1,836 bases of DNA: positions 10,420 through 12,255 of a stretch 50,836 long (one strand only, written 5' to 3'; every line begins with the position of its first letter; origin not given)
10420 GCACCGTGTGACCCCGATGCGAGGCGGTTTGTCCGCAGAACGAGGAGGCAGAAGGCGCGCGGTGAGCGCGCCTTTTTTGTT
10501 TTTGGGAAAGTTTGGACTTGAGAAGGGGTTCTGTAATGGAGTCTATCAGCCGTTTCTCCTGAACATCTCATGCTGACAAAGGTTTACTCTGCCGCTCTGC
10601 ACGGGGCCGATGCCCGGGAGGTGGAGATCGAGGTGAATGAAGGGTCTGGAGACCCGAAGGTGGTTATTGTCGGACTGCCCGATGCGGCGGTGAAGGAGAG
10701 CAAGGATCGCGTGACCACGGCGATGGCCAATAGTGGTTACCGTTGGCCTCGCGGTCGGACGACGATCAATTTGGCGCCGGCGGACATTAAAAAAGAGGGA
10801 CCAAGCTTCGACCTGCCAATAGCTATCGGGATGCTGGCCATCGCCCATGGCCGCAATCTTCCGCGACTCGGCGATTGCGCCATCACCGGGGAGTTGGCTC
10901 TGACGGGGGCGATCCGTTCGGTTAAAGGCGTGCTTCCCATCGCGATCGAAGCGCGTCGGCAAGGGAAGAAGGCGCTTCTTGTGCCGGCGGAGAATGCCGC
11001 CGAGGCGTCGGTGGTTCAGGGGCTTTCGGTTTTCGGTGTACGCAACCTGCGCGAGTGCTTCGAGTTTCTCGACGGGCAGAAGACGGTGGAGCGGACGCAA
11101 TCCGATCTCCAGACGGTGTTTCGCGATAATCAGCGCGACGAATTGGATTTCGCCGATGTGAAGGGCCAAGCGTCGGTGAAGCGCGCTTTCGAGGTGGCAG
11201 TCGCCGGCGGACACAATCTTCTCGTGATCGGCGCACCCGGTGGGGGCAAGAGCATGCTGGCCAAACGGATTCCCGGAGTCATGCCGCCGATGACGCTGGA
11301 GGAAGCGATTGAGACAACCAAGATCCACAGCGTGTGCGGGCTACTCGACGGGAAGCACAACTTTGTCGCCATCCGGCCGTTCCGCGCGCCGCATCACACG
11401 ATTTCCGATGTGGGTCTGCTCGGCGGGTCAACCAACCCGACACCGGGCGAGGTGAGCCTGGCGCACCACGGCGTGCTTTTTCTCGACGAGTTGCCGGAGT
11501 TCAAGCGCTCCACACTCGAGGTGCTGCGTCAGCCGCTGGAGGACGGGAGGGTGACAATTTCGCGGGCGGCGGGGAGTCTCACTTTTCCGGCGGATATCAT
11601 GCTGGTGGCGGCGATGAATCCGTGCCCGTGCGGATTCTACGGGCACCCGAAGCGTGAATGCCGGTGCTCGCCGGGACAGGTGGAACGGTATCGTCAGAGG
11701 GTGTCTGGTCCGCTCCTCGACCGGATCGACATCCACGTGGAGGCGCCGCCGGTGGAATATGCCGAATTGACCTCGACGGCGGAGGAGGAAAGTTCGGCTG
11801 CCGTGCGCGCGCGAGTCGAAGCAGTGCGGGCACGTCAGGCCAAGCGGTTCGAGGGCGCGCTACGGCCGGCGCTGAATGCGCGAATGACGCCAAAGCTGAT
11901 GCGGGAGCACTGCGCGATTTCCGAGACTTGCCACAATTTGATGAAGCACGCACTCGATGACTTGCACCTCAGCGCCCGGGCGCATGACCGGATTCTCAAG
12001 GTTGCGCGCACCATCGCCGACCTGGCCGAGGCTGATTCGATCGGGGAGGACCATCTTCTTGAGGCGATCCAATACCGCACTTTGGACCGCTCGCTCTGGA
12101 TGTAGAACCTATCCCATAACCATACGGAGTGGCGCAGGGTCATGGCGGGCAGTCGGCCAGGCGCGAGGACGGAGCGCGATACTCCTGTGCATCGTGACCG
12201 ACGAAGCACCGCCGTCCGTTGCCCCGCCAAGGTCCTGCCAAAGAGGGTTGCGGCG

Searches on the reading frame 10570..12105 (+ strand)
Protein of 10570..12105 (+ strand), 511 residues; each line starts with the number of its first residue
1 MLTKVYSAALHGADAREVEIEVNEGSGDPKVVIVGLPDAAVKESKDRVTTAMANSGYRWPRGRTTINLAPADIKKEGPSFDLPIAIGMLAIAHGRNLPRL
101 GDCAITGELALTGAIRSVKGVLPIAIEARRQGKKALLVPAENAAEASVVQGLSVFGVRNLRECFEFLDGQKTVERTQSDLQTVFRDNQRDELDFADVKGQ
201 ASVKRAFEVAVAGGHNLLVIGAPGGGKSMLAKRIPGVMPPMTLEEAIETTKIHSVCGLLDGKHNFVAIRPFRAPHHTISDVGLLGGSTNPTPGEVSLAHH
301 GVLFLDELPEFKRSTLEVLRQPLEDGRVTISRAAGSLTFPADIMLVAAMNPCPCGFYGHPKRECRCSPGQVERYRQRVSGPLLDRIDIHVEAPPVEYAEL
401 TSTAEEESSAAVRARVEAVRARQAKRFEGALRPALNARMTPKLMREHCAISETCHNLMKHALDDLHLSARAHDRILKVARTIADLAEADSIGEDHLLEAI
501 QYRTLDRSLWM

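Call 19: find_homologous_proteins(query=window:10570-12105:+, max_evalue=1e-50)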
Query window:10570-12105:+ (511 aa): 8000 proteins with E <= 1e-50 among 8000 candidates; the best 120 are listed.
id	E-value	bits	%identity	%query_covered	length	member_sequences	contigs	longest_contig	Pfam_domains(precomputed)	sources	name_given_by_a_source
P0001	0.0e+0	1081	93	100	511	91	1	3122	PF00158.33,PF13335.13,PF05362.20,PF00493.30,PF07728.21,PF01078.28,PF13541.13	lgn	-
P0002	0.0e+0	1019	89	100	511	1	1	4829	PF00158.33,PF13335.13,PF05362.20,PF00493.30,PF07728.21,PF01078.28,PF13541.13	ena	-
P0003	0.0e+0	1009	87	100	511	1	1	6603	PF00158.33,PF13335.13,PF05362.20,PF00493.30,PF07728.21,PF01078.28,PF13541.13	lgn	-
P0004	2.2e-298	1008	88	100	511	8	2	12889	PF00158.33,PF13335.13,PF05362.20,PF00493.30,PF07728.21,PF01078.28,PF13541.13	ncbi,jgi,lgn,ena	ncbi:MAG: YifB family Mg chelatase-like AAA ATPase [Chthoniobacterales bacterium]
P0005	2.9e-298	1008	87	100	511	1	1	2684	PF00158.33,PF13335.13,PF05362.20,PF00493.30,PF07728.21,PF01078.28,PF13541.13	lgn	-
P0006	4.9e-298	1007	87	100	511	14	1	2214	PF00158.33,PF13335.13,PF05362.20,PF00493.30,PF07728.21,PF01078.28,PF13541.13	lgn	-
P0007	2.4e-296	1001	87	100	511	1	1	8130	PF00158.33,PF13335.13,PF05362.20,PF00493.30,PF07728.21,PF01078.28,PF13541.13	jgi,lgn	-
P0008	2.8e-294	994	86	100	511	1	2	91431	PF00158.33,PF13335.13,PF05362.20,PF00493.30,PF07728.21,PF01078.28,PF13541.13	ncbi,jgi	jgi:magnesium chelatase family protein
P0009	3.2e-294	994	86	100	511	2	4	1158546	PF00158.33,PF13335.13,PF05362.20,PF00493.30,PF07728.21,PF01078.28,PF13541.13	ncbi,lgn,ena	-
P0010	3.6e-294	994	86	100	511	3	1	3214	PF00158.33,PF13335.13,PF05362.20,PF00493.30,PF07728.21,PF01078.28,PF13541.13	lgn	-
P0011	5.7e-294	993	86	100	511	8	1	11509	PF00158.33,PF13335.13,PF05362.20,PF00493.30,PF07728.21,PF01078.28,PF13541.13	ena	-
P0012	9.9e-294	993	87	100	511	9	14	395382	PF00158.33,PF13335.13,PF05362.20,PF00493.30,PF07728.21,PF01078.28,PF13541.13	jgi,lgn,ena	jgi:magnesium chelatase family protein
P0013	1.1e-292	989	86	100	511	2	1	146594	PF00158.33,PF13335.13,PF05362.20,PF00493.30,PF07728.21,PF01078.28,PF13541.13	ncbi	-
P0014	4.9e-292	987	85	100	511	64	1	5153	PF13335.13,PF05362.20,PF00493.30,PF07728.21,PF01078.28,PF13541.13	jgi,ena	jgi:magnesium chelatase family protein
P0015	1.4e-291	986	85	100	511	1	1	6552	PF00158.33,PF13335.13,PF05362.20,PF00493.30,PF07728.21,PF01078.28,PF13541.13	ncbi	-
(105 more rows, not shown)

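Call 21: find_encoding_contigs(protein=P0009, flank=10000, max_places=3)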
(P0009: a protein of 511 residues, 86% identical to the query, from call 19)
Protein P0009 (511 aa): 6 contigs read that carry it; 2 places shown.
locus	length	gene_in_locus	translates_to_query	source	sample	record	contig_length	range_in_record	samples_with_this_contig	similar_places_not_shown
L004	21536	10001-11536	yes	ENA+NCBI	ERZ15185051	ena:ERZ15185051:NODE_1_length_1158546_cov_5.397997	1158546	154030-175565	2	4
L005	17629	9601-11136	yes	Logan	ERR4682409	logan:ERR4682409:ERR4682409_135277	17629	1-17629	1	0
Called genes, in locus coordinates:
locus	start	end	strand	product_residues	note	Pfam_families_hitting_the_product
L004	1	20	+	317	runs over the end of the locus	-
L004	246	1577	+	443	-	-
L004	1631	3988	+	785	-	PF04932:Wzy_C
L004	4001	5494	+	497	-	-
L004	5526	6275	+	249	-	PF02563:Poly_export, PF10531:SLBB, PF22461:SLBB_2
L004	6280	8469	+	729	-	PF10609:ParA (weak), PF13614:AAA_31, PF01656:CbiA (weak)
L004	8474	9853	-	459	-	PF02397:Bac_transf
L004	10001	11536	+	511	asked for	PF05362:Lon_C, PF00493:MCM (faint), PF13541:ChlI, PF00158:Sigma54_activat (faint), PF01078:Mg_chelatase, PF07728:AAA_5 (weak), PF13335:Mg_chelatase_C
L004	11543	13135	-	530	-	PF00389:2-Hacid_dh, PF02826:2-Hacid_dh_C, PF19304:PGDH_inter, PF01842:ACT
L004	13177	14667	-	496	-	PF13231:PMT_2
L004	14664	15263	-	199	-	PF01569:PAP2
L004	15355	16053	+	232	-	PF17131:TP_0789-like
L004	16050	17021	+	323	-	PF03992:ABM (weak), PF27539:Y2318_C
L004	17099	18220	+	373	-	PF01594:AI-2E_transport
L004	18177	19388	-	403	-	PF02606:LpxK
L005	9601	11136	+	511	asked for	PF05362:Lon_C, PF00493:MCM (faint), PF13541:ChlI, PF00158:Sigma54_activat (faint), PF01078:Mg_chelatase, PF07728:AAA_5 (weak), PF13335:Mg_chelatase_C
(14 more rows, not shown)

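Call 22: find_encoding_contigs(protein=P0012, flank=10000, max_places=3)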
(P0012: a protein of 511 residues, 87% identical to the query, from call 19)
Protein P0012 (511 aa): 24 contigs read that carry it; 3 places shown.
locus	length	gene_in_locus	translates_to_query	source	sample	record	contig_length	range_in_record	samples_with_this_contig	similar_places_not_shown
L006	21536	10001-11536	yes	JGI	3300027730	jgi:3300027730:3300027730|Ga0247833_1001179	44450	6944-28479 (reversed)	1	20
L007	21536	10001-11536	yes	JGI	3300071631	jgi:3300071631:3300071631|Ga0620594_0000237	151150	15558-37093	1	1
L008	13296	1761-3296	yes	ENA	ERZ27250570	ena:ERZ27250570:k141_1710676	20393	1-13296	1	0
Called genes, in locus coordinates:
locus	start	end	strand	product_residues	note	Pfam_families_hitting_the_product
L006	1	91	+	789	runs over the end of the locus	PF04932:Wzy_C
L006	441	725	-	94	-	-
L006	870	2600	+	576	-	-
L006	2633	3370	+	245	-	PF02563:Poly_export, PF10531:SLBB, PF22461:SLBB_2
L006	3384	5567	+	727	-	PF01656:CbiA (weak), PF10609:ParA (weak), PF13614:AAA_31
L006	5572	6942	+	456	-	PF03721:UDPG_MGDP_dh_N, PF00984:UDPG_MGDP_dh, PF03720:UDPG_MGDP_dh_C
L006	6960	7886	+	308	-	PF01073:3Beta_HSD (faint), PF01370:Epimerase, PF02719:Polysacc_synt_2 (weak), PF04321:RmlD_sub_bind (weak), PF07993:NAD_binding_4 (faint), PF16363:GDP_Man_Dehyd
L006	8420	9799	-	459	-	PF02397:Bac_transf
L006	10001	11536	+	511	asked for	PF05362:Lon_C (weak), PF00493:MCM (faint), PF13541:ChlI, PF00158:Sigma54_activat (faint), PF01078:Mg_chelatase, PF07728:AAA_5 (faint), PF13335:Mg_chelatase_C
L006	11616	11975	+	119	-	-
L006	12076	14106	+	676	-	PF00561:Abhydrolase_1 (faint), PF26549:Tricorn_N, PF01738:DLH, PF02129:Peptidase_S15 (weak), PF20434:BD-FAE, PF00326:Peptidase_S9, PF12697:Abhydrolase_6, PF07859:Abhydrolase_3 (weak), +1 more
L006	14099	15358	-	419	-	PF02417:Chromate_transp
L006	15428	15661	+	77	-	PF13459:Fer4_15 (weak), PF13370:Fer4_13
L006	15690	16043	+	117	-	PF05258:DciA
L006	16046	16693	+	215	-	PF00702:Hydrolase, PF12710:HAD (weak), PF13419:HAD_2, PF13242:Hydrolase_like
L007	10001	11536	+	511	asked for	PF05362:Lon_C (weak), PF00493:MCM (faint), PF13541:ChlI, PF00158:Sigma54_activat (faint), PF01078:Mg_chelatase, PF07728:AAA_5 (faint), PF13335:Mg_chelatase_C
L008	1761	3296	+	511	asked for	PF05362:Lon_C (weak), PF00493:MCM (faint), PF13541:ChlI, PF00158:Sigma54_activat (faint), PF01078:Mg_chelatase, PF07728:AAA_5 (faint), PF13335:Mg_chelatase_C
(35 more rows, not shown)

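Call 26: find_encoding_contigs(protein=P0004, flank=10000, max_places=3)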
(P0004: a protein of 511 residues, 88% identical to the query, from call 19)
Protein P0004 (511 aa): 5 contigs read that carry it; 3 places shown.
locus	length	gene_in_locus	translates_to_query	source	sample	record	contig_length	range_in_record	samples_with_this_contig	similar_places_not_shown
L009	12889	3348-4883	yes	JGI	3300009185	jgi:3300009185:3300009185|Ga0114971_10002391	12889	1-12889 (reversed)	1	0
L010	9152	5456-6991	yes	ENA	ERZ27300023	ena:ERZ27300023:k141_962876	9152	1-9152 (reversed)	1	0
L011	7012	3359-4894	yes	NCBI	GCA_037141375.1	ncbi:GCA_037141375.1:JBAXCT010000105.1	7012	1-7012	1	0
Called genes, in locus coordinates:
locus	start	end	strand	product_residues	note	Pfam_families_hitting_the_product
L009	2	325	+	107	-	?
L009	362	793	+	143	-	-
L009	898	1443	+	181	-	PF14602:Hexapep_2 (faint), PF00132:Hexapep (weak)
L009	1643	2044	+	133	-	PF01909:NTP_transf_2, PF18765:Polbeta (weak)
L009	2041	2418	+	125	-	PF05168:HEPN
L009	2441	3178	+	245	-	PF03808:Glyco_tran_WecG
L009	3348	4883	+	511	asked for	PF05362:Lon_C (weak), PF13541:ChlI, PF00493:MCM (faint), PF00158:Sigma54_activat (faint), PF01078:Mg_chelatase, PF07728:AAA_5 (weak), PF13335:Mg_chelatase_C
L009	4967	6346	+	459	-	PF02397:Bac_transf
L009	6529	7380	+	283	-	PF00140:Sigma70_r1_2, PF04542:Sigma70_r2, PF04539:Sigma70_r3, PF04545:Sigma70_r4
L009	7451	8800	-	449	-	PF00224:PK, PF02887:PK_C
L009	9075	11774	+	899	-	PF00330:Aconitase, PF00694:Aconitase_C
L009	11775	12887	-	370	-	?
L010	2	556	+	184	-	?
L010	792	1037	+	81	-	PF04255:DUF433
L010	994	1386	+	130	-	PF18480:DUF5615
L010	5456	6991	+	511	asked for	PF05362:Lon_C (weak), PF13541:ChlI, PF00493:MCM (faint), PF00158:Sigma54_activat (faint), PF01078:Mg_chelatase, PF07728:AAA_5 (weak), PF13335:Mg_chelatase_C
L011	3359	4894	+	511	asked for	PF05362:Lon_C (weak), PF13541:ChlI, PF00493:MCM (faint), PF00158:Sigma54_activat (faint), PF01078:Mg_chelatase, PF07728:AAA_5 (weak), PF13335:Mg_chelatase_C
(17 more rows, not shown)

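Call 27: find_encoding_contigs(protein=P0001, flank=10000, max_places=3)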
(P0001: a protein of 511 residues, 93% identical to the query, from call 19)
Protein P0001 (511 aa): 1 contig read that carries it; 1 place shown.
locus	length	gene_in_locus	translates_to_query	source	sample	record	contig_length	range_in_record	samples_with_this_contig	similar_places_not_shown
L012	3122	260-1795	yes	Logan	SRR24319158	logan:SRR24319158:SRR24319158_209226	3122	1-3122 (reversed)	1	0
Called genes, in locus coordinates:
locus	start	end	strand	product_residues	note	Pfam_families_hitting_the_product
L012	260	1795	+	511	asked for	PF05362:Lon_C, PF13541:ChlI, PF00158:Sigma54_activat (faint), PF00493:MCM (faint), PF01078:Mg_chelatase, PF07728:AAA_5 (weak), PF13335:Mg_chelatase_C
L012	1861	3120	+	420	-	?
